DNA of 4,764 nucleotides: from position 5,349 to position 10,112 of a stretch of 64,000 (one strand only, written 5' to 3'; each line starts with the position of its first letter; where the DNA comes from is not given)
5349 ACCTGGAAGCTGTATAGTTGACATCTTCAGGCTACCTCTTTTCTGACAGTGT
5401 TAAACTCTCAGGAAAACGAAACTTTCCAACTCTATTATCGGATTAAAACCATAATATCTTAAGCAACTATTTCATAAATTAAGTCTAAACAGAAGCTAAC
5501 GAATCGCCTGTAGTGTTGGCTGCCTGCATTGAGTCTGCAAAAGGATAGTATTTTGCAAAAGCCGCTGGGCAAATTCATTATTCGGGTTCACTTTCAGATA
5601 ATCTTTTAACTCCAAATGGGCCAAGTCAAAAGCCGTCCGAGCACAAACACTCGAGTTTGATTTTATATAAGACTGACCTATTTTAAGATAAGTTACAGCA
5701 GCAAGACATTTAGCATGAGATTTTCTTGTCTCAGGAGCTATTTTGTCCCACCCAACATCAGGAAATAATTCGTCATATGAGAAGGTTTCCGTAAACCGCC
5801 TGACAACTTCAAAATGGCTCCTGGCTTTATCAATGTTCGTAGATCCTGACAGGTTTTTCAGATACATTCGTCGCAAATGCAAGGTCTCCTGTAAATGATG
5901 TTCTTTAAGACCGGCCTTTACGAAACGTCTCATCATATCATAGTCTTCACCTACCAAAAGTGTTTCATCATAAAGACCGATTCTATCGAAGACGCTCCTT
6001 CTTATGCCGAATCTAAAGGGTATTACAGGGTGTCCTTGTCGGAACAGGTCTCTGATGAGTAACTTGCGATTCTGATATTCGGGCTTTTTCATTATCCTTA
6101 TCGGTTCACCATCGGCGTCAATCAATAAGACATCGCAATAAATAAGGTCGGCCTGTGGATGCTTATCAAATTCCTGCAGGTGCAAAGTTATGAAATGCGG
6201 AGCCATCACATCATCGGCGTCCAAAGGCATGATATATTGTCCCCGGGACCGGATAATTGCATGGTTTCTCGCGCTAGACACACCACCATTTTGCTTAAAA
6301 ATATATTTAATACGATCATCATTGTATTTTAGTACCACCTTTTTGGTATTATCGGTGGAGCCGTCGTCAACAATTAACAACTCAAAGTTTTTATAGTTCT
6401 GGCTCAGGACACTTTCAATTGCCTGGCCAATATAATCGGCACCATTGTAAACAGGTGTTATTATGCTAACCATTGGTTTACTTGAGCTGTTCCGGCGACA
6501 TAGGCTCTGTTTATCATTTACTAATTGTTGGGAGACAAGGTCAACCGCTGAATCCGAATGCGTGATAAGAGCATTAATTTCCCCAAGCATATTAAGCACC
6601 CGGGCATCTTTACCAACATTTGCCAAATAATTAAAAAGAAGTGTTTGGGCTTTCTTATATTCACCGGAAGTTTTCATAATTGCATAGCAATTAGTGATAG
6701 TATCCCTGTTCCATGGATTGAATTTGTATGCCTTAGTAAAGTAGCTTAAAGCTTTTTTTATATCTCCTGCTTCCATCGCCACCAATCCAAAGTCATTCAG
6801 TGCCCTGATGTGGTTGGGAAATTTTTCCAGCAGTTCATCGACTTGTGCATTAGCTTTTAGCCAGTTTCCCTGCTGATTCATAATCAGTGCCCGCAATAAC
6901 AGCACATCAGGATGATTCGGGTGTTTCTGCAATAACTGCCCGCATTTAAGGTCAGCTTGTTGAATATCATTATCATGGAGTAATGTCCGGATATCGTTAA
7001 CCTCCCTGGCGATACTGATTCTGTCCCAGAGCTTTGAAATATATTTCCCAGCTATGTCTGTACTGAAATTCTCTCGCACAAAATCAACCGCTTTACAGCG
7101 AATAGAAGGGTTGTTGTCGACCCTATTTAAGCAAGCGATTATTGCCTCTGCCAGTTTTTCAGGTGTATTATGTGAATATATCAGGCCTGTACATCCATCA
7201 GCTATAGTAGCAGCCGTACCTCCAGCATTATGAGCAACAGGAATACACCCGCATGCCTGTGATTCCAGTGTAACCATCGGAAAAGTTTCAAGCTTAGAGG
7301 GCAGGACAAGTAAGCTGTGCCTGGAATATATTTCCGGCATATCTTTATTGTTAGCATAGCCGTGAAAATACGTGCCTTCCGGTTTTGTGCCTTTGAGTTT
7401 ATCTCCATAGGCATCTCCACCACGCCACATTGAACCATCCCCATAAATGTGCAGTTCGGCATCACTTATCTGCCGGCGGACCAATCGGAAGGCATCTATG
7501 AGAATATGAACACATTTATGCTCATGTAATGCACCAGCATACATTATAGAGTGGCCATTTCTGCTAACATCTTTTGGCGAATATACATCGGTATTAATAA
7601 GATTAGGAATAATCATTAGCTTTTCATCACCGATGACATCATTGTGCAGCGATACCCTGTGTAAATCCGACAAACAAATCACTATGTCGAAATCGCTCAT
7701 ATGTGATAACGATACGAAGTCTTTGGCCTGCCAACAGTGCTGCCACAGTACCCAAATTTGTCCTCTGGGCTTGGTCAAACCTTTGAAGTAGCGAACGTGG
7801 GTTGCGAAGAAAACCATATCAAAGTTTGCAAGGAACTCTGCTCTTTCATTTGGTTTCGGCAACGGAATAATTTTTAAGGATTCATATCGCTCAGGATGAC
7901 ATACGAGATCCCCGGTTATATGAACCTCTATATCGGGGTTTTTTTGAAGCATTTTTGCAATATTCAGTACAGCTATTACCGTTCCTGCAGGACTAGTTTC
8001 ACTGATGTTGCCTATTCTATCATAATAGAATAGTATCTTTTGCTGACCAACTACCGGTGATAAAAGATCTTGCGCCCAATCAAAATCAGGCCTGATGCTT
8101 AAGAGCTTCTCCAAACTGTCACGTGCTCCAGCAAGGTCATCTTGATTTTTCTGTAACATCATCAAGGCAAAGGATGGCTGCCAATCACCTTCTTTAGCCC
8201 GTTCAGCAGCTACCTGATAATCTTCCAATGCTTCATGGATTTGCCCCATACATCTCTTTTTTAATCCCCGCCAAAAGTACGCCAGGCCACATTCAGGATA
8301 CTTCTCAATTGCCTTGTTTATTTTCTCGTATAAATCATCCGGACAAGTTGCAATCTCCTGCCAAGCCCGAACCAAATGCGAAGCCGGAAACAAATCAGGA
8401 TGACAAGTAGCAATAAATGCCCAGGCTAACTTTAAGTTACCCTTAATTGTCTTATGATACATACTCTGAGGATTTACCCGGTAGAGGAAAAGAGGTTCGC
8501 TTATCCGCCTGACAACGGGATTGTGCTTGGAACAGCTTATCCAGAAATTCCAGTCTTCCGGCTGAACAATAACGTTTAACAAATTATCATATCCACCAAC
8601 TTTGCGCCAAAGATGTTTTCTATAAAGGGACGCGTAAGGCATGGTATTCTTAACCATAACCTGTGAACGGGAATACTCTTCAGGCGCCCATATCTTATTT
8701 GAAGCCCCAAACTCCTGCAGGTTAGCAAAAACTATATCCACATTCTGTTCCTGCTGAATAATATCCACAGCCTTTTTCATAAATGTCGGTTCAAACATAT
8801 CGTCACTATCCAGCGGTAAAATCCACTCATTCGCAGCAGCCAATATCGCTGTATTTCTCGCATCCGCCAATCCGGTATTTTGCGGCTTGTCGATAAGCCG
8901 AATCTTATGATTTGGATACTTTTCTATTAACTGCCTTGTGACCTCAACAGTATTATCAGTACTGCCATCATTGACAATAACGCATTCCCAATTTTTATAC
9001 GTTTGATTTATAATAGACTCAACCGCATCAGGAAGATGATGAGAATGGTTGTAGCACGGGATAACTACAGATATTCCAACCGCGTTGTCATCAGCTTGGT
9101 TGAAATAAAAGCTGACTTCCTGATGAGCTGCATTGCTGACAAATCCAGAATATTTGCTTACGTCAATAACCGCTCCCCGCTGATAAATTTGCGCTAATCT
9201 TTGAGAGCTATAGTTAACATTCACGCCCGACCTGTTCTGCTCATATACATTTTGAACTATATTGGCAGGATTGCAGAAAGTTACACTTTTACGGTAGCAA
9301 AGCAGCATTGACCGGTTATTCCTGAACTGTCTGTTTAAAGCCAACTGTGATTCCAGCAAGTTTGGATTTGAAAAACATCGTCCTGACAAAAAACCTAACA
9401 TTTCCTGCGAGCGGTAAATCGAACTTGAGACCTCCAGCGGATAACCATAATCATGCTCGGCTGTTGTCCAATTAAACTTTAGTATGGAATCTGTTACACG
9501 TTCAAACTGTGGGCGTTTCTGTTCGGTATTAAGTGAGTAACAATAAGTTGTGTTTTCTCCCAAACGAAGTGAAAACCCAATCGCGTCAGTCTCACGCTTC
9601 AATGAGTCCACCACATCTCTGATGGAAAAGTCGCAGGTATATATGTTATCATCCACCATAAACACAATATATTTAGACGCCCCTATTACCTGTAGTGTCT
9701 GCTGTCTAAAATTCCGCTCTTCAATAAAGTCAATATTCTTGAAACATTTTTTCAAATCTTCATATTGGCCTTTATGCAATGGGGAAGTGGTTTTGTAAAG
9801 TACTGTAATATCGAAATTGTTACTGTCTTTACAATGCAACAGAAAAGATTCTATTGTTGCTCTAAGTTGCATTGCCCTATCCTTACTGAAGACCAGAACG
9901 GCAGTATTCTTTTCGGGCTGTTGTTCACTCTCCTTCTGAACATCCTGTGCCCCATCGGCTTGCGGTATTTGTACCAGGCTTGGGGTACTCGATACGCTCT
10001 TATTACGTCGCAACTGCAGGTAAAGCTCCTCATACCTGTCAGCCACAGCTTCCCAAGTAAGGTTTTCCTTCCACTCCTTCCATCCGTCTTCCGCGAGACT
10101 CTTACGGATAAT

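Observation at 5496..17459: A 3,987-aa glycan-assembly megaprotein encoded inside a flagellar gene run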

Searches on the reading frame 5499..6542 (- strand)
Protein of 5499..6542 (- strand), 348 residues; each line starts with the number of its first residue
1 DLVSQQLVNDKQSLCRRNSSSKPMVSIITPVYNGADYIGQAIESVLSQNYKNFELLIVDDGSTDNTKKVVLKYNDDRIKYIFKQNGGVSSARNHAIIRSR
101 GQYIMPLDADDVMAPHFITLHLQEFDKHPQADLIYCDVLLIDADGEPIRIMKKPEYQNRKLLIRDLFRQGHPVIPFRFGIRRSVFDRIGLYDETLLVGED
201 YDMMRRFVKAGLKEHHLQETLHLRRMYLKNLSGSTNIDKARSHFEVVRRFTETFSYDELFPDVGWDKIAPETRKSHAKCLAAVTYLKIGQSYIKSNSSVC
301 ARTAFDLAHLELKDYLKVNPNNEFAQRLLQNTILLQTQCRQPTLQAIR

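Call 4: search_protein_families(library=pfam, max_evalue=0.01, proteins=[window:5499-6542:-])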
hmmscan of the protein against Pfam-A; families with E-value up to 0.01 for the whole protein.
window:5499-6542:- (348 aa): 6 families
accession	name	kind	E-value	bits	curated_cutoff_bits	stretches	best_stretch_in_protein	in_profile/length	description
PF00535.33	Glycos_transf_2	-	1.7e-37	129.4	23.3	1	26-188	1-167/168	Glycosyl transferase family 2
PF13641.12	Glyco_tranf_2_3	-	1.2e-16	61.9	27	1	23-215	1-202/230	Glycosyltransferase like family 2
PF10111.15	Glyco_tranf_2_2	-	2.7e-15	57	27.3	1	26-258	1-239/276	Glycosyltransferase like family 2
PF13632.12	Glyco_trans_2_3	-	3.8e-06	27.3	27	1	103-219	1-118/198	Glycosyl transferase family group 2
PF13704.12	Glyco_tranf_2_4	-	0.00062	20.7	27.5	1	33-115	2-86/98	Glycosyl transferase family 2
PF15522.11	Ntox14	-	0.0063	16.4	25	0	177-234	88-144/218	Novel toxin 14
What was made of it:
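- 5820..6482 (-): GT2c (aa 3660-3880). Call 4: PF00535, E 1.7e-37.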

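Call 20: search_protein_families(library=ncbifam, max_evalue=0.01, proteins=[window:5499-6542:-])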
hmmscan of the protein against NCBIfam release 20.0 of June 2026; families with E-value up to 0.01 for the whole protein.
window:5499-6542:- (348 aa): 30 families (the best 25 are shown)
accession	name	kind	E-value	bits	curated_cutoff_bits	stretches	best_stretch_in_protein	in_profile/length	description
NF047683.1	TeichurnBiosyTuaG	equivalog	4.3e-29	101.9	400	1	21-155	4-141/252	teichuronic acid biosynthesis protein TuaG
NF007482.0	PRK10073.1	equivalog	1.4e-25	90.1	423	1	20-137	3-121/334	glycosyltransferase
NF053739.1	GlytfEpsEBac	equivalog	4.1e-25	88.3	450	1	23-224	1-202/265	glycosyltransferase EpsE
TIGR04017.1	WcaA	equivalog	2.4e-23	83.1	495.75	1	21-251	3-232/279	colanic acid biosynthesis glycosyltransferase WcaA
NF007453.0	PRK10018.1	equivalog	2.7e-23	83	382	1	21-254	4-236/280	colanic acid biosynthesis glycosyltransferase WcaA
TIGR03937.1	PgaC_IcaA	equivalog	8.3e-21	74.4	422.3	1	15-130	37-155/407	poly-beta-1,6-N-acetyl-D-glucosamine synthase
NF041875.1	EPS_EpsD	equivalog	1.6e-20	73.7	370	1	25-213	1-195/325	exopolysaccharide biosynthesis glycosyltransferase EpsD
NF050050.1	ProtGlycPglI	equivalog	4e-17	62.5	500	1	22-127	1-110/306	GalNAc(5)-diNAcBac-PP-undecaprenol beta-1,3-glucosyltransferase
TIGR03965.1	mycofact_glyco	equivalog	1e-15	57.6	280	2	18-143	69-196/467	mycofactocin biosynthesis glycosyltransferase MftF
NF038302.1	EPS_HpsE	equivalog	1.2e-15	57.3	300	1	26-132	4-118/307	hormogonium polysaccharide biosynthesis glycosyltransferase HpsE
TIGR03111.1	glyc2_xrt_Gpos1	hypoth_equivalog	2.3e-15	56.3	363.95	1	11-139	36-170/439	TIGR03111 family XrtG-associated glycosyltransferase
NF038299.1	EPS_HpsN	equivalog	7.3e-15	54.7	425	1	23-134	1-115/317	hormogonium polysaccharide biosynthesis glycosyltransferase HpsN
TIGR04283.1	glyco_like_mftF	equivalog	1.8e-14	53.8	182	1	25-211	1-173/221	TIGR04283 family arsenosugar biosynthesis glycosyltransferase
NF041394.1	GtaseAglG_Halo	equivalog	4.9e-11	42.5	440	1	25-128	3-110/304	glucosyl-dolichyl phosphate glucuronosyltransferase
TIGR04242.1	nodulat_NodC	equivalog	1.2e-10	41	550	1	17-119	42-150/395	chitooligosaccharide synthase NodC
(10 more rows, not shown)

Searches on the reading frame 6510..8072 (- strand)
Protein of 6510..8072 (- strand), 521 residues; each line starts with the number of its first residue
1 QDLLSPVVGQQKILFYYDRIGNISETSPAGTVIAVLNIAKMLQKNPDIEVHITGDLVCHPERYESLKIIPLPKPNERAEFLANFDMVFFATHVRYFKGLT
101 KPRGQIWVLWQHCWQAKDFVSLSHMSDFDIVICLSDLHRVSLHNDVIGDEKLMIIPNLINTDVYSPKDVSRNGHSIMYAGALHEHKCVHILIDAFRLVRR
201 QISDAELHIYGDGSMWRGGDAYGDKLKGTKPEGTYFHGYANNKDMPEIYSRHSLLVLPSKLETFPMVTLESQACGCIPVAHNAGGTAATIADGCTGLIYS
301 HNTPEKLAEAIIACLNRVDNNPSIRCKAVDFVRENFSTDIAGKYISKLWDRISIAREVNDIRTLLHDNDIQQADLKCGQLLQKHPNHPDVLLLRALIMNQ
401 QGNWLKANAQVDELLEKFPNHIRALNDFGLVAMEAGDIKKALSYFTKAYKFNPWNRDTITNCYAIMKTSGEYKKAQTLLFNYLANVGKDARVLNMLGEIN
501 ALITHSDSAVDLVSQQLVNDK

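Call 4: search_protein_families(library=pfam, max_evalue=0.01, proteins=[window:6510-8072:-])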
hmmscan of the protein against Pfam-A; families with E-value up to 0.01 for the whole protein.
window:6510-8072:- (521 aa): 15 families
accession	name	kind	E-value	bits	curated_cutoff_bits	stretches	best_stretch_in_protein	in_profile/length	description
PF13692.12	Glyco_trans_1_4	-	2.5e-28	99.6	27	1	175-316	3-141/142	Glycosyl transferases group 1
PF00534.26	Glycos_transf_1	-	8.6e-27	94.2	26.4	1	176-316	18-157/172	Glycosyl transferases group 1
PF14559.12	TPR_19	-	1.1e-13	51.7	25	2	432-497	1-66/68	Tetratricopeptide repeat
PF13428.12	TPR_14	-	5.4e-09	36.3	23.5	0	388-425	1-38/44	Tetratricopeptide repeat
PF23914.1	TPR_CcmH_CycH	-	1.1e-07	32.3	42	1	429-502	57-133/158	Cytochrome c-type biogenesis protein H TPR domain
PF07719.23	TPR_2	-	2.9e-06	27.4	27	1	424-453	3-32/34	Tetratricopeptide repeat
PF13431.12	TPR_17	-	4.4e-06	27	24.4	0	379-407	4-32/34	Tetratricopeptide repeat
PF13432.12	TPR_16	-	1.4e-05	25.9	32.7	1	400-452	9-61/65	Tetratricopeptide repeat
PF25064.1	ARM_TT21_5th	-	3.1e-05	24.7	27.8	1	366-462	13-112/117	TT21 fifth ARM repeats domain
PF13371.12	TPR_9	-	5.9e-05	23.4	35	1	397-449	4-56/73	Tetratricopeptide repeat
PF13174.12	TPR_6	-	0.00011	23.1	26.3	0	389-421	1-33/33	Tetratricopeptide repeat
PF13424.12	TPR_12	-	0.00016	22.3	30.1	1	391-450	6-73/77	Tetratricopeptide repeat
PF13524.12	Glyco_trans_1_2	-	0.00035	21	25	1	202-335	12-132/144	Glycosyl transferase-like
PF25062.1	ARM_TT21_N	-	0.00056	20.1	40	0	383-425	163-205/222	Tetratricopeptide repeat protein 21 N-terminal ARM repeat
PF20706.3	GT4-conflict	-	0.0049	16.3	26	0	154-293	177-323/385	Family 4 Glycosyltransferase in conflict systems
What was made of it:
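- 7005..8045 (-): GT4b (aa 3139-3485): GT-B fold, Glycos_transf_1, with an EX7E motif (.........). Call 4: E 2.5e-28.
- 6540..6977 (-): TPR block 3 (aa ~3495-3640). Call 4: TPR_19, E 1e-13, plus other TPR models.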

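Call 20: search_protein_families(library=ncbifam, max_evalue=0.01, proteins=[window:6510-8072:-])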
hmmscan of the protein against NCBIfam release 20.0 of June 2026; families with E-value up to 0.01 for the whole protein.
window:6510-8072:- (521 aa): 40 families (the best 25 are shown)
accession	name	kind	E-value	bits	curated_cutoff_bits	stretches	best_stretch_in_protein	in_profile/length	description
TIGR02917.1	PEP_TPR_lipo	equivalog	6.1e-15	54.2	312.2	1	354-499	227-372/899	XrtA/PEP-CTERM system TPR-repeat protein PrsT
TIGR03999.1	thiol_BshA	equivalog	8.9e-15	54.5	273.7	1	129-339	146-360/375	N-acetyl-alpha-D-glucosaminyl L-malate synthase BshA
NF041876.1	EPS_EpsE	equivalog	2.5e-14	53.4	400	1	164-340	206-384/389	exopolysaccharide biosynthesis GT4 family glycosyltransferase EpsE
TIGR03449.1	mycothiol_MshA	equivalog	2.7e-12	46.3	462.5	1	239-350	291-401/406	D-inositol-3-phosphate glycosyltransferase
TIGR04063.1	stp3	hypoth_equivalog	3.6e-12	45.9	442.05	1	129-335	159-378/397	TIGR04063 family PEP-CTERM/XrtA system glycosyltransferase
NF046085.1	XrtY_assoc_Gly1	equivalog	2.5e-11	43.1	400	1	145-352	177-384/387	XrtY-associated glycosyltransferase XYAG1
NF012028.0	PRK15484.1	subfamily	4.6e-11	42.4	618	1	168-339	188-365/380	lipopolysaccharide N-acetylglucosaminyltransferase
NF007396.0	PRK09922.1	equivalog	1.2e-10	40.8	385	1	121-315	129-324/361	lipopolysaccharide 1,6-galactosyltransferase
NF001901.0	PRK00654.1-5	equivalog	1.3e-10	40.4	649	1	241-352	380-491/502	glycogen synthase GlgA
TIGR03088.1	stp2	hypoth_equivalog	1.5e-10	40.7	409.05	1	175-350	196-371/374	TIGR03088 family PEP-CTERM/XrtA system glycosyltransferase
TIGR02095.1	glgA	subfamily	3.1e-10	39.3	328.45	1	175-327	296-451/477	glycogen/starch synthase, ADP-glucose type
TIGR02521.1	type_IV_pilW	equivalog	6.5e-10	39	154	1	417-509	130-222/234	type IV pilus biogenesis/stability protein PilW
TIGR04157.1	glyco_rSAM_CFB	subfamily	1.1e-09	37.8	400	1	125-301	167-350/406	TIGR04157 family glycosyltransferase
TIGR02149.1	glgA_Coryne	subfamily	4.9e-09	35.8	302.4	1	115-325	144-359/391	glycogen synthase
NF011726.0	PRK15179.1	equivalog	8.3e-08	31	733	1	249-339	589-681/694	Vi polysaccharide biosynthesis protein TviE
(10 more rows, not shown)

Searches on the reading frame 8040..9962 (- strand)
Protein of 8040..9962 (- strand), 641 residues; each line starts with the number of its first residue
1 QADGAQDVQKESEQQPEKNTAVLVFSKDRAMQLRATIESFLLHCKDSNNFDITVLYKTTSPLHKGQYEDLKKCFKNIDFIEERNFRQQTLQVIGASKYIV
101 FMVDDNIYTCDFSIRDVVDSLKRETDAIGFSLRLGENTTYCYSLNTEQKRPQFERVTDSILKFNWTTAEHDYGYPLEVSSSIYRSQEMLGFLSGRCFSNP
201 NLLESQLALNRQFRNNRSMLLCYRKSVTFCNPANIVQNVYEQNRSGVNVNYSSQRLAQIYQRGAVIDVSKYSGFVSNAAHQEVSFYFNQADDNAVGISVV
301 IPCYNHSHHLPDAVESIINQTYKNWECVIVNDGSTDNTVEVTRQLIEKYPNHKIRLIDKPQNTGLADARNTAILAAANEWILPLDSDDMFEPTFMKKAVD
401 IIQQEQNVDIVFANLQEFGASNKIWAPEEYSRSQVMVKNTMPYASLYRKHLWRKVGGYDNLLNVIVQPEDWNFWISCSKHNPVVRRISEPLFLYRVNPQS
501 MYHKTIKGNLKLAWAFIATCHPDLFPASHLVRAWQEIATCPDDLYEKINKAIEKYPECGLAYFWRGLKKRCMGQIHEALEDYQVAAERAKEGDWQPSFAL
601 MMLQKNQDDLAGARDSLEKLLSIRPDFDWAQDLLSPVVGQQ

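Call 4: search_protein_families(library=pfam, max_evalue=0.01, proteins=[window:8040-9962:-])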
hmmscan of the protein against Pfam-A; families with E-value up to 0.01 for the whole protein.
window:8040-9962:- (641 aa): 6 families
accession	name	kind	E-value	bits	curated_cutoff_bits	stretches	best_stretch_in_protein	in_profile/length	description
PF00535.33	Glycos_transf_2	-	1e-36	126.8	23.3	1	298-438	1-132/168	Glycosyl transferase family 2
PF13641.12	Glyco_tranf_2_3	-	5e-17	63.1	27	1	297-426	3-133/230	Glycosyltransferase like family 2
PF10111.15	Glyco_tranf_2_2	-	1.7e-13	51.2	27.3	1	298-502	1-223/276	Glycosyltransferase like family 2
PF13174.12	TPR_6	-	0.0025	18.8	26.3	0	333-352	14-33/33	Tetratricopeptide repeat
PF07719.23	TPR_2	-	0.0043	17.5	27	0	560-589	2-31/34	Tetratricopeptide repeat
PF13704.12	Glyco_tranf_2_4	-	0.0048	17.8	27.5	0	326-390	21-84/98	Glycosyl transferase family 2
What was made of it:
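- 8430..9077 (-): GT2b (aa 2795-3010). Call 4: PF00535, E 1e-36.
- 8070..8327 (-): TPR block 2 (aa ~3045-3130). Weak in Pfam, but conserved in relatives. Call 4: TPR_2, E 0.004.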

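Call 20: search_protein_families(library=ncbifam, max_evalue=0.01, proteins=[window:8040-9962:-])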
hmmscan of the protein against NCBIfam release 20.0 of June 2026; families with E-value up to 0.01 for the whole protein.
window:8040-9962:- (641 aa): 27 families (the best 25 are shown)
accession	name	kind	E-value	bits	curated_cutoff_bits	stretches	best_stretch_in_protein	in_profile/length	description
NF053739.1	GlytfEpsEBac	equivalog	2.4e-25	89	450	1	297-522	3-230/265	glycosyltransferase EpsE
NF047683.1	TeichurnBiosyTuaG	equivalog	5e-24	85.3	400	1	296-509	7-218/252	teichuronic acid biosynthesis protein TuaG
NF007482.0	PRK10073.1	equivalog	3.4e-23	82.2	423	1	294-415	5-122/334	glycosyltransferase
TIGR03937.1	PgaC_IcaA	equivalog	1.2e-21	77.2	422.3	1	288-414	38-162/407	poly-beta-1,6-N-acetyl-D-glucosamine synthase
NF041875.1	EPS_EpsD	equivalog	1.8e-18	67.1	370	1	297-407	1-109/325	exopolysaccharide biosynthesis glycosyltransferase EpsD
NF038302.1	EPS_HpsE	equivalog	1.3e-15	57.1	300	1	297-409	3-118/307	hormogonium polysaccharide biosynthesis glycosyltransferase HpsE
NF007453.0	PRK10018.1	equivalog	3e-14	53.3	382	1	296-413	7-122/280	colanic acid biosynthesis glycosyltransferase WcaA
NF038299.1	EPS_HpsN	equivalog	4.6e-14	52.1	425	1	297-412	3-116/317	hormogonium polysaccharide biosynthesis glycosyltransferase HpsN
TIGR03111.1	glyc2_xrt_Gpos1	hypoth_equivalog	5.2e-14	51.9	363.95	1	295-410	49-164/439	TIGR03111 family XrtG-associated glycosyltransferase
TIGR04017.1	WcaA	equivalog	2e-13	50.6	495.75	1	297-412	7-118/279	colanic acid biosynthesis glycosyltransferase WcaA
NF041394.1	GtaseAglG_Halo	equivalog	2.8e-13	49.8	440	1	297-459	3-175/304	glucosyl-dolichyl phosphate glucuronosyltransferase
NF050050.1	ProtGlycPglI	equivalog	8e-13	48.4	500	1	297-402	4-108/306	GalNAc(5)-diNAcBac-PP-undecaprenol beta-1,3-glucosyltransferase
TIGR04283.1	glyco_like_mftF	equivalog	1.5e-12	47.6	182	1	297-461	1-157/221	TIGR04283 family arsenosugar biosynthesis glycosyltransferase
TIGR04242.1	nodulat_NodC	equivalog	4.6e-11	42.3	550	1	290-413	43-166/395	chitooligosaccharide synthase NodC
TIGR03965.1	mycofact_glyco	equivalog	6.8e-10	38.4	280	1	285-400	64-177/467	mycofactocin biosynthesis glycosyltransferase MftF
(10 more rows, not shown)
